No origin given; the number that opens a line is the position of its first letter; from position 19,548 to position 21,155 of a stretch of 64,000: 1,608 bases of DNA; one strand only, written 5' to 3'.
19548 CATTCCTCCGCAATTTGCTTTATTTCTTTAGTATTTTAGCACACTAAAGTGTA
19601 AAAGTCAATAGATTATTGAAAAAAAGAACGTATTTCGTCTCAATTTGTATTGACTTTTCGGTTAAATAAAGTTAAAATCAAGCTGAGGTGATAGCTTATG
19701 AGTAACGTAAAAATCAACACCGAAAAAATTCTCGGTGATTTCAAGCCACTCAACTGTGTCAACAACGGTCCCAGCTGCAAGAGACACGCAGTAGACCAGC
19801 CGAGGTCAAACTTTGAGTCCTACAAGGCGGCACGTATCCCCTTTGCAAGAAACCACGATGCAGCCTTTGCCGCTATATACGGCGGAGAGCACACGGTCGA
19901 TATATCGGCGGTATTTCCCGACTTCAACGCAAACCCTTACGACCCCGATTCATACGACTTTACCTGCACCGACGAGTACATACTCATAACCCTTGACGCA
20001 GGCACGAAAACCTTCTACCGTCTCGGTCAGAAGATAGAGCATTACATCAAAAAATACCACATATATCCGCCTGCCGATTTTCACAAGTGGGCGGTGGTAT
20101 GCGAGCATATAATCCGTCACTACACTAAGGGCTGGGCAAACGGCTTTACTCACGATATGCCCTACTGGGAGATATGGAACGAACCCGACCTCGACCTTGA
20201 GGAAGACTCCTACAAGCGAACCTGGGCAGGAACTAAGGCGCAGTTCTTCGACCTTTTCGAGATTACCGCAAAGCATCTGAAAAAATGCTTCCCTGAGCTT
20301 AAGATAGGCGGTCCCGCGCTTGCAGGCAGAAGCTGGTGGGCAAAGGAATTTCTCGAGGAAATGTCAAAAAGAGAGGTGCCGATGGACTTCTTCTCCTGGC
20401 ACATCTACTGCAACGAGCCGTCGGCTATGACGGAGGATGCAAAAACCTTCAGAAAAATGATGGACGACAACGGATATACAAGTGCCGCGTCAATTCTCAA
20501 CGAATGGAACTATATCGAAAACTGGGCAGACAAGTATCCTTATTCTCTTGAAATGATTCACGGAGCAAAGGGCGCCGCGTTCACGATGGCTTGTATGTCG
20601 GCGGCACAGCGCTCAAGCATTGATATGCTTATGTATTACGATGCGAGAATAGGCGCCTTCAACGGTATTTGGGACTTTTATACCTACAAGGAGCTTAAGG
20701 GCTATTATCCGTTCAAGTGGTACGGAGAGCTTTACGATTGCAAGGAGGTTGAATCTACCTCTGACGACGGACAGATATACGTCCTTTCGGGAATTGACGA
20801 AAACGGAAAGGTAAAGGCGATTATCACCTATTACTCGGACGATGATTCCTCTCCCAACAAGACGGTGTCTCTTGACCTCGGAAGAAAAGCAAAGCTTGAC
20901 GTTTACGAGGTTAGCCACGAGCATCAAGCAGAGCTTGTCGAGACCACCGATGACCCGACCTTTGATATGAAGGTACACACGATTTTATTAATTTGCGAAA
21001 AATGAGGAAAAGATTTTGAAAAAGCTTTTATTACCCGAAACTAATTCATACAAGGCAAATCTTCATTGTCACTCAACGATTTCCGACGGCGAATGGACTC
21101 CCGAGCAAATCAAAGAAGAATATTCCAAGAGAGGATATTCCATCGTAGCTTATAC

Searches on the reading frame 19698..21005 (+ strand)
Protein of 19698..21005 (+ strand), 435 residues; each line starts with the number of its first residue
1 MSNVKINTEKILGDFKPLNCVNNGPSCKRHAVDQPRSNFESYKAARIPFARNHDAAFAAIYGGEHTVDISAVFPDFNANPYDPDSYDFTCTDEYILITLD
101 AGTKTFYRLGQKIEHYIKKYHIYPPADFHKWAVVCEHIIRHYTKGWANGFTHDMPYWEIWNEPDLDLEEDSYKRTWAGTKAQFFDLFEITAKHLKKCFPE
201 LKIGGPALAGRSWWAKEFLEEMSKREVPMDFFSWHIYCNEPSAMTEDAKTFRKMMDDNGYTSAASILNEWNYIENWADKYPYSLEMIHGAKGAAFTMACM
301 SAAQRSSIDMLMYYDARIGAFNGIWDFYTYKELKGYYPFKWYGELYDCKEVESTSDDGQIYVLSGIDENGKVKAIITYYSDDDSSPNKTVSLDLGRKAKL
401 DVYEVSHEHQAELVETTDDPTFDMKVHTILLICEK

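Call 70: search_protein_families(library=pfam, proteins=[window:19698-21005:+], max_evalue=0.001)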
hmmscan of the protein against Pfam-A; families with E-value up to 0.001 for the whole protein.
window:19698-21005:+ (435 aa): 1 family
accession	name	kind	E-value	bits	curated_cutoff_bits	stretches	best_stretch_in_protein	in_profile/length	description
PF01229.23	Glyco_hydro_39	-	3.7e-20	72.6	26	1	84-246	72-234/472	Glycosyl hydrolases family 39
